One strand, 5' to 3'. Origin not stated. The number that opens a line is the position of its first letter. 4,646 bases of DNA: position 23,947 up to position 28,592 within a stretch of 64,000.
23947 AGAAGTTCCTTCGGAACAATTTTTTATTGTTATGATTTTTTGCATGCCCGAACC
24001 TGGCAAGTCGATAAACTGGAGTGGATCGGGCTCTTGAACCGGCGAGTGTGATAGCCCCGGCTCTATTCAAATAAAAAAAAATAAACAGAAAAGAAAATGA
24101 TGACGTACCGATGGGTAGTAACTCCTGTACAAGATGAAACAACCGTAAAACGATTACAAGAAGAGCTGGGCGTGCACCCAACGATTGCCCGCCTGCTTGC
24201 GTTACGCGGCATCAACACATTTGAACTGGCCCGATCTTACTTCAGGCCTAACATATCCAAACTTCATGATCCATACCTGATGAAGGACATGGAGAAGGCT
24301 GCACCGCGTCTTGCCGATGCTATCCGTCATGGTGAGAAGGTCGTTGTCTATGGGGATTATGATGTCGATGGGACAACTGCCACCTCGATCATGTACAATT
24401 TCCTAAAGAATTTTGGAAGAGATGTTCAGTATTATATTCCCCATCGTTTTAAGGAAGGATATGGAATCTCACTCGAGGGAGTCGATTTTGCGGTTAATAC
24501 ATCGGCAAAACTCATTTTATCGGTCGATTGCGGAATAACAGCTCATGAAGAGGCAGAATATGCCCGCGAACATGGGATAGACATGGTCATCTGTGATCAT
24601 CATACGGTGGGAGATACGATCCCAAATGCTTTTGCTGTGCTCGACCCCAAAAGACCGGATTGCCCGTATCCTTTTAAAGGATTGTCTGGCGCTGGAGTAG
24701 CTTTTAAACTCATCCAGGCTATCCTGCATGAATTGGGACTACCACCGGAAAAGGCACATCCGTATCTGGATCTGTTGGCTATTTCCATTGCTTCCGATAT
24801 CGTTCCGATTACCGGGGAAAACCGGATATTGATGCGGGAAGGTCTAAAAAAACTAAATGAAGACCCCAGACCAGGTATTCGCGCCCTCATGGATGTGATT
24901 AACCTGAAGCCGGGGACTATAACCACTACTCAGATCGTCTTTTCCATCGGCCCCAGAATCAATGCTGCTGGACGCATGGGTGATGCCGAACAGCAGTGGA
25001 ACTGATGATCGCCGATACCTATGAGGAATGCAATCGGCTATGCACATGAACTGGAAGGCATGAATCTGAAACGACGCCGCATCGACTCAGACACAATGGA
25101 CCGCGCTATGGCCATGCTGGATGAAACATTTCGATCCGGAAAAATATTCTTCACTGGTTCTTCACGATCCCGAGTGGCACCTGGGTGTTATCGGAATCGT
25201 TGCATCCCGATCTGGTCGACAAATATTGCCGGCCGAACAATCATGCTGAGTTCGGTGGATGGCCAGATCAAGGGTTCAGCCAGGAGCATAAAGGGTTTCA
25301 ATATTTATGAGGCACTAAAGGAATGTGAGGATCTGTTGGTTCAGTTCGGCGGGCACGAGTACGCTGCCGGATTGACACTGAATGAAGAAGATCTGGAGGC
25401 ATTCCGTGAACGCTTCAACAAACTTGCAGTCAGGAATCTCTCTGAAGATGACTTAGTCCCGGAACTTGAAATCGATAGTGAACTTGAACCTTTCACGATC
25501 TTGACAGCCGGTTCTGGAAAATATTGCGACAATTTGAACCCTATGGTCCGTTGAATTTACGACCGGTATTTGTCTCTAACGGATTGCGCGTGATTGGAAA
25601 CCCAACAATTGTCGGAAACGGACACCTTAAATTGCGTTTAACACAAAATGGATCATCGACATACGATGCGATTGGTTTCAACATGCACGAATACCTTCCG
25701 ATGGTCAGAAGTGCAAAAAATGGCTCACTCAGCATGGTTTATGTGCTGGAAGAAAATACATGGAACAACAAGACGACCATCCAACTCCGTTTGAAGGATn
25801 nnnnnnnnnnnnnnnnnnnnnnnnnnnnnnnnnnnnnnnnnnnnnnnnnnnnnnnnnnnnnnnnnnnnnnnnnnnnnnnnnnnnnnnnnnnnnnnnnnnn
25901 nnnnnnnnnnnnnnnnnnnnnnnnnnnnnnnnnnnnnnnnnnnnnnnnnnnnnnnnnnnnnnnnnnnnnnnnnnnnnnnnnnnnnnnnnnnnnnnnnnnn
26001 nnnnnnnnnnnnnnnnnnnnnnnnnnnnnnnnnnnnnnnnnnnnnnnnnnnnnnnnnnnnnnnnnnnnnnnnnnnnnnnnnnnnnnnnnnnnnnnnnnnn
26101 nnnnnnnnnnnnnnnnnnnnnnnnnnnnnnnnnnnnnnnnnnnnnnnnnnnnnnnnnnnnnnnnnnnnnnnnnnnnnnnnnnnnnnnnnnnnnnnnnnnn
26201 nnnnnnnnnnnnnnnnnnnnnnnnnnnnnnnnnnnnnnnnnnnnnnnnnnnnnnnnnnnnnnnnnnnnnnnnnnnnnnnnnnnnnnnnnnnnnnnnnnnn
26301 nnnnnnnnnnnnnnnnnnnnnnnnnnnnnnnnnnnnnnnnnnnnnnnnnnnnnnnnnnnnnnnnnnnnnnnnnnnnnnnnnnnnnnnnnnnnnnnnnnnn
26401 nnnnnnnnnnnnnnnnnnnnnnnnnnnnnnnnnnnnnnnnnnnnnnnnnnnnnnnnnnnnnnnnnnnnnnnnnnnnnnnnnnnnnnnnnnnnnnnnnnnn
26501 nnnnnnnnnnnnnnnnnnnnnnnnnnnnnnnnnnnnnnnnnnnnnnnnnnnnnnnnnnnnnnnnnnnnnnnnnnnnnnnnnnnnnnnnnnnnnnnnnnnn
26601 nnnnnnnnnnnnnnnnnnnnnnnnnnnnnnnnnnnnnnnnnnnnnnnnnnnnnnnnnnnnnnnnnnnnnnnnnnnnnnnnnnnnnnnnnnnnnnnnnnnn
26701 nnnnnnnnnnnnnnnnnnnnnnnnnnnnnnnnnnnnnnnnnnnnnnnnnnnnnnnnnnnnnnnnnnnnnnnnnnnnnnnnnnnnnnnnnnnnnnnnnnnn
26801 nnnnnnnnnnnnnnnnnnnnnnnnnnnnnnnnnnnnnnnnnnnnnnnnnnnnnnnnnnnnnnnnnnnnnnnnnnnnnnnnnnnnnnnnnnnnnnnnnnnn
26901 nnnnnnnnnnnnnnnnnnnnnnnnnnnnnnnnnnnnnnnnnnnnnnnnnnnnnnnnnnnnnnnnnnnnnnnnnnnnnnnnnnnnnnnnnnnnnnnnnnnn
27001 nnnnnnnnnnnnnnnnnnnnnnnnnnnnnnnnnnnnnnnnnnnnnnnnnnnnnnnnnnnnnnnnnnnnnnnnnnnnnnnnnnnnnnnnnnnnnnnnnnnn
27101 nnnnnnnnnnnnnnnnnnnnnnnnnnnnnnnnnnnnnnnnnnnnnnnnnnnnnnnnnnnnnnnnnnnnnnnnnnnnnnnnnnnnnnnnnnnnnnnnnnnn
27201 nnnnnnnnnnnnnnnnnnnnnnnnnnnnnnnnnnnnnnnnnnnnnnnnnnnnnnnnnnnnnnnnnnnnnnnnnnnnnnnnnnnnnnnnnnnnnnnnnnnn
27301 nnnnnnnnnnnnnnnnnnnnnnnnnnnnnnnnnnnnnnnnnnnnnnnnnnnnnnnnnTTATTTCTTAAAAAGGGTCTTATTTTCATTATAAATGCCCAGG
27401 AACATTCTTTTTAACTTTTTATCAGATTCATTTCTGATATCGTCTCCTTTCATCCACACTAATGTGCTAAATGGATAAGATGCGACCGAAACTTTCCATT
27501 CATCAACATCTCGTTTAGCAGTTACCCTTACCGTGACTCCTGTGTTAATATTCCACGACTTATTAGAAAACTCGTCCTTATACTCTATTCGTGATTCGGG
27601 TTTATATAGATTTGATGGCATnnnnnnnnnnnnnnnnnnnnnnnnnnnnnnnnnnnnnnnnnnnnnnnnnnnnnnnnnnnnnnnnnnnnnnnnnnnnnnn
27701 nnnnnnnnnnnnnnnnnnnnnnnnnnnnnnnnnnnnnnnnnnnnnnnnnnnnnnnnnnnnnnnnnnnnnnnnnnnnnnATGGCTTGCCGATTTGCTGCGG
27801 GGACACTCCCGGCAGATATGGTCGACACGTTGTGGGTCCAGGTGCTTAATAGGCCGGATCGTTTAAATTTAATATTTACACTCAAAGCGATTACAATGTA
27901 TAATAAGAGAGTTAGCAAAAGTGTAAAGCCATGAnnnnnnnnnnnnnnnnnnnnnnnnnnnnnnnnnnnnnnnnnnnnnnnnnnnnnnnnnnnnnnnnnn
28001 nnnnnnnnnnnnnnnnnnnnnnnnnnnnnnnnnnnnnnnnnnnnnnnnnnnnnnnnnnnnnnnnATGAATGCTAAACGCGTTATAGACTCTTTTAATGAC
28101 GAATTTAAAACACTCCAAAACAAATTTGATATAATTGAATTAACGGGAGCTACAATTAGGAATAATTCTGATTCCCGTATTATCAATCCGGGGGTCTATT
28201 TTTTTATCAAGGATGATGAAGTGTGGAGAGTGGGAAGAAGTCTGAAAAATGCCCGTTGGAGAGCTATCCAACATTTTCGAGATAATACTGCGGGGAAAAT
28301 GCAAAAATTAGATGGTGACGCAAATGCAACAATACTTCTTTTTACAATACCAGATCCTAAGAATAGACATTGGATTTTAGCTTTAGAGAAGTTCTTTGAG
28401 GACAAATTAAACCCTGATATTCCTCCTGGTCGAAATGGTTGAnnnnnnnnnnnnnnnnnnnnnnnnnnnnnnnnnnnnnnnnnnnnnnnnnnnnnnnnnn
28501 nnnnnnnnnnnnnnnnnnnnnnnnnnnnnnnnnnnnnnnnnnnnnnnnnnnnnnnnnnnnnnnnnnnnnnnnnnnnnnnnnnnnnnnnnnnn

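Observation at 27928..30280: About 120-nt attC-like repeats separating unrelated small gene cassettes downstream of tRNA-Phe (possible integrase-less integron cassette array)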

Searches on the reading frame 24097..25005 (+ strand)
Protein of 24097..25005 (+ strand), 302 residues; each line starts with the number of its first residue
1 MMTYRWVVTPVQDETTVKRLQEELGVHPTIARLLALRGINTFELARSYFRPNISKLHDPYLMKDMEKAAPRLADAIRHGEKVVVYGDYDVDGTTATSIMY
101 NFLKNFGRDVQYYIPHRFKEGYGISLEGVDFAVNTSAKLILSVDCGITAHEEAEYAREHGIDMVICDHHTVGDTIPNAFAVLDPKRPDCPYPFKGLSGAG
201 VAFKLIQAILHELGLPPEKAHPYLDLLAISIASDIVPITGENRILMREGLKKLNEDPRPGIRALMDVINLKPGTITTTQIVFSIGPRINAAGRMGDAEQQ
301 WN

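Call 27: find_related_loci(query=window:24097-25005:+, collection=genome_contigs, flank=10000)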
Query window:24097-25005:+ (302 aa) in genome_contigs; peptide patterns used: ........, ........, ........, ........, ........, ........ (x = any residue, [..] = any of these).
219 stretches matched a pattern; 183 encode a relative of the query (tblastn E <= 1e-3); the best 80 are kept; 80 distinct loci.
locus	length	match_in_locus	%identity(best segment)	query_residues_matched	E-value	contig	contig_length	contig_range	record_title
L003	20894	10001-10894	93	1-298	0e+0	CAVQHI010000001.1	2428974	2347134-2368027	MAG: uncultured bacterium isolate MFD05684.bin.1.137 genome assembly, contig: contig_11685, whole genome shotgun sequenc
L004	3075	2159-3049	92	1-297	0e+0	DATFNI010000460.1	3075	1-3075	MAG TPA_asm: Balneolales bacterium isolate SMAG_U9247 k141_93150, whole genome shotgun sequence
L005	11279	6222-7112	80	1-297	3e-165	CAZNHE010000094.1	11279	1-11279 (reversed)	MAG TPA_asm: uncultured Chitinophagales bacterium isolate SRP187154_co1_317 genome assembly, contig: NODE_7975_length_11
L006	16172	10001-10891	75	1-297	1e-149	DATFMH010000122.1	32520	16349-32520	MAG TPA_asm: Balneolales bacterium isolate SMAG_U9220 k141_214910, whole genome shotgun sequence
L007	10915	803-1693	72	1-297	2e-146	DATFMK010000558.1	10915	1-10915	MAG TPA_asm: Balneolales bacterium isolate SMAG_U9223 k141_402647, whole genome shotgun sequence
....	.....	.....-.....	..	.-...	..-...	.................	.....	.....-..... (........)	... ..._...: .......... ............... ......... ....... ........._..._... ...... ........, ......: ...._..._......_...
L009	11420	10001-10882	59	5-297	1e-112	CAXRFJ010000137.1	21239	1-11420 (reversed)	MAG: Rubrivirga sp. isolate CJ05B_8.35 genome assembly, contig: k141_955692, whole genome shotgun sequence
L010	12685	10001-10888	53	2-299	1e-106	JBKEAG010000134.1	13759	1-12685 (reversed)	MAG: Moheibacter sp. isolate VLC_104 k121_18804400, whole genome shotgun sequence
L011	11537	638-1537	52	1-300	4e-105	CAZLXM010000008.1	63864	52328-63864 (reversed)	MAG TPA_asm: uncultured Bacteroidaceae bacterium isolate binchicken_co39_27 genome assembly, contig: NODE_985_length_638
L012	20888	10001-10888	54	5-302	2e-102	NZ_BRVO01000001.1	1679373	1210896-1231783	Neptunitalea sp. Y10 sequence01, whole genome shotgun sequence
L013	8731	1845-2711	52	2-294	2e-102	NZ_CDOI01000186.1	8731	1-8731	Capnocytophaga canis strain CcD38, whole genome shotgun sequence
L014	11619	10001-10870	53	3-294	6e-102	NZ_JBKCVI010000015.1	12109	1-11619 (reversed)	MAG: Flavobacterium sp. isolate samp_2047_semibin_486 samp_2047_304118, whole genome shotgun sequence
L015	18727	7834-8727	52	1-299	2e-101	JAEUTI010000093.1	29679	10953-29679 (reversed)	MAG: Bacteroidia bacterium isolate new MAG-325 k141_3505301, whole genome shotgun sequence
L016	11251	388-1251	53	5-294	3e-101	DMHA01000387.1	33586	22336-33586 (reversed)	MAG TPA_asm: Flavobacterium sp. isolate UBA8409 contig_10137, whole genome shotgun sequence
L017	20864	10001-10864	53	5-294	5e-101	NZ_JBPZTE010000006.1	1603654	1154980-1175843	Flavobacterium sp. MAHUQ-57 velvet_auto_105_6, whole genome shotgun sequence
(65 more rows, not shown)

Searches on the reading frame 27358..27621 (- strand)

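Call 12: search_protein_families(library=pfam, proteins=[window:27358-27621:-], max_evalue=0.1)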
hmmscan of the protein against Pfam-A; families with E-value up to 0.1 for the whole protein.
window:27358-27621:- (87 aa): 1 family
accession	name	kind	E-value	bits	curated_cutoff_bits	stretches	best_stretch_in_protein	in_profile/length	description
PF10739.15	DUF2550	-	0.015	15.8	27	1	28-77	26-75/127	Protein of unknown function (DUF2550)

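Call 24: search_protein_families(library=padloc, proteins=[window:27358-27621:-], max_evalue=0.1)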
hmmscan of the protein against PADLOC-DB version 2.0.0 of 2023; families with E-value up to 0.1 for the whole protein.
window:27358-27621:- (87 aa): 0 families

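Call 25: search_protein_families(library=ncbifam, proteins=[window:27358-27621:-], max_evalue=0.1)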
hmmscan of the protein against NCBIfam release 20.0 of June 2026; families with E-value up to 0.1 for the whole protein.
window:27358-27621:- (87 aa): 0 families

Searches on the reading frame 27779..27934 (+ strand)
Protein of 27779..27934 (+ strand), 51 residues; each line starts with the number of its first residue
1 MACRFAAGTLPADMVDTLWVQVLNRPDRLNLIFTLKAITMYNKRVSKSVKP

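Call 12: search_protein_families(library=pfam, proteins=[window:27779-27934:+], max_evalue=0.1)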
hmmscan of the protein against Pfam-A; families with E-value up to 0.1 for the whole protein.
window:27779-27934:+ (51 aa): 0 families

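Call 24: search_protein_families(library=padloc, proteins=[window:27779-27934:+], max_evalue=0.1)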
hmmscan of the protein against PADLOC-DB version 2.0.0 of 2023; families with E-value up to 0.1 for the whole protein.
window:27779-27934:+ (51 aa): 0 families

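Call 25: search_protein_families(library=ncbifam, proteins=[window:27779-27934:+], max_evalue=0.1)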
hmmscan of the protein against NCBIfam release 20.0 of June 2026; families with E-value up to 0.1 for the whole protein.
window:27779-27934:+ (51 aa): 0 families

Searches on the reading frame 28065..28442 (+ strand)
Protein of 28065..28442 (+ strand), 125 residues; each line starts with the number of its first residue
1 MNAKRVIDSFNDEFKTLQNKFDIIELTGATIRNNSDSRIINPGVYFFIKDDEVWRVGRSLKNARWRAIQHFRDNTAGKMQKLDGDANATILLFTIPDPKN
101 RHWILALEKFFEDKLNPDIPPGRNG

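Call 12: search_protein_families(library=pfam, proteins=[window:28065-28442:+], max_evalue=0.1)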
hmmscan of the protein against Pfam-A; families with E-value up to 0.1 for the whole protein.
window:28065-28442:+ (125 aa): 0 families

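Call 16: find_encoding_contigs(protein=window:28065-28442:+, flank=10000, max_places=10)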
Protein window:28065-28442:+ (125 aa): 1 contig read that carries it; 1 place shown.
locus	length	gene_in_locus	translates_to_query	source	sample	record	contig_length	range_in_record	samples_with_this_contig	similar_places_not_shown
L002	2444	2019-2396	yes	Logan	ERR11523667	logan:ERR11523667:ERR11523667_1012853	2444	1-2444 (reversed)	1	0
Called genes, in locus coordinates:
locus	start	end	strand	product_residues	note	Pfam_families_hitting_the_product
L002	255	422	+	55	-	-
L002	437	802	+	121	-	-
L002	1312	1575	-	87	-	-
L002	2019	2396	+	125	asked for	-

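Call 24: search_protein_families(library=padloc, proteins=[window:28065-28442:+], max_evalue=0.1)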
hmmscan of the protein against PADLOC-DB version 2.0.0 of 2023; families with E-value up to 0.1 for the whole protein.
window:28065-28442:+ (125 aa): 1 family
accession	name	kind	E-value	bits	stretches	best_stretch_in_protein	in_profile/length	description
PDLC00502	JetB1|JetB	-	0.033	11.9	1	8-64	143-198/214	DUF4194 domain; MukE-like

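Call 25: search_protein_families(library=ncbifam, proteins=[window:28065-28442:+], max_evalue=0.1)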
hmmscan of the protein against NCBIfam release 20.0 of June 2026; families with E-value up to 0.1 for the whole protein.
window:28065-28442:+ (125 aa): 0 families

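Call 38: find_homologous_proteins(query=window:28065-28442:+, max_evalue=0.001)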
Query window:28065-28442:+ (125 aa): 1 proteins with E <= 0.001 among 5 candidates.
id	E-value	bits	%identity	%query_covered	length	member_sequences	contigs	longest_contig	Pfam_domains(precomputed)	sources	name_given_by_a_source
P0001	1.2e-70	253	89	100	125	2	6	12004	-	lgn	-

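Call 39: find_encoding_contigs(protein=P0001, flank=10000, max_places=10)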
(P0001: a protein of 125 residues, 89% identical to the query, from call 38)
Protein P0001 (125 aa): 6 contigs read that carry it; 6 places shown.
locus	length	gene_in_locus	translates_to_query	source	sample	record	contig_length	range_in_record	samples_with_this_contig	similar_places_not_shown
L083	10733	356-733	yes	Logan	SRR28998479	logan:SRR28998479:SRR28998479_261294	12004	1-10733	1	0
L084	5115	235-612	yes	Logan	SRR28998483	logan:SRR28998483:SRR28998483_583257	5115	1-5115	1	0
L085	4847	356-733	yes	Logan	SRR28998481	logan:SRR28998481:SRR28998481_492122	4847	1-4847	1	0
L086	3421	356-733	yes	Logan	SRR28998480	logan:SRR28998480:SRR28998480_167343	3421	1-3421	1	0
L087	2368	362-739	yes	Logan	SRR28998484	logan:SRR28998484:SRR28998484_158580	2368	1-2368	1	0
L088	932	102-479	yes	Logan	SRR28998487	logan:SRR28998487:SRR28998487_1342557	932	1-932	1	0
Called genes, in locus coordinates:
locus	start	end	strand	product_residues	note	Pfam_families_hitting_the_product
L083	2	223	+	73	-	?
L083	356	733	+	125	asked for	-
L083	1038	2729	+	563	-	PF12161:HsdM_N, PF02384:N6_Mtase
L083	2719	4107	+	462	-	PF01420:Methylase_S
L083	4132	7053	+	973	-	PF13304:AAA_21 (weak)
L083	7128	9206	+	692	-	PF03235:GmrSD_N, PF07510:GmrSD_C, PF18899:DUF5655 (weak)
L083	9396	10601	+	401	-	PF02661:Fic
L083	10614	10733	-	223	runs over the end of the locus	PF02661:Fic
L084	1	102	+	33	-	?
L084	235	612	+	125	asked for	-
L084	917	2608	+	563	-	PF12161:HsdM_N, PF02384:N6_Mtase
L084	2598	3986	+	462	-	PF01420:Methylase_S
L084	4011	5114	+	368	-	?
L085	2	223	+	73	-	?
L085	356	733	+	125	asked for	-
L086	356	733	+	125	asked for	-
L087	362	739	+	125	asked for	-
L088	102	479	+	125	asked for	-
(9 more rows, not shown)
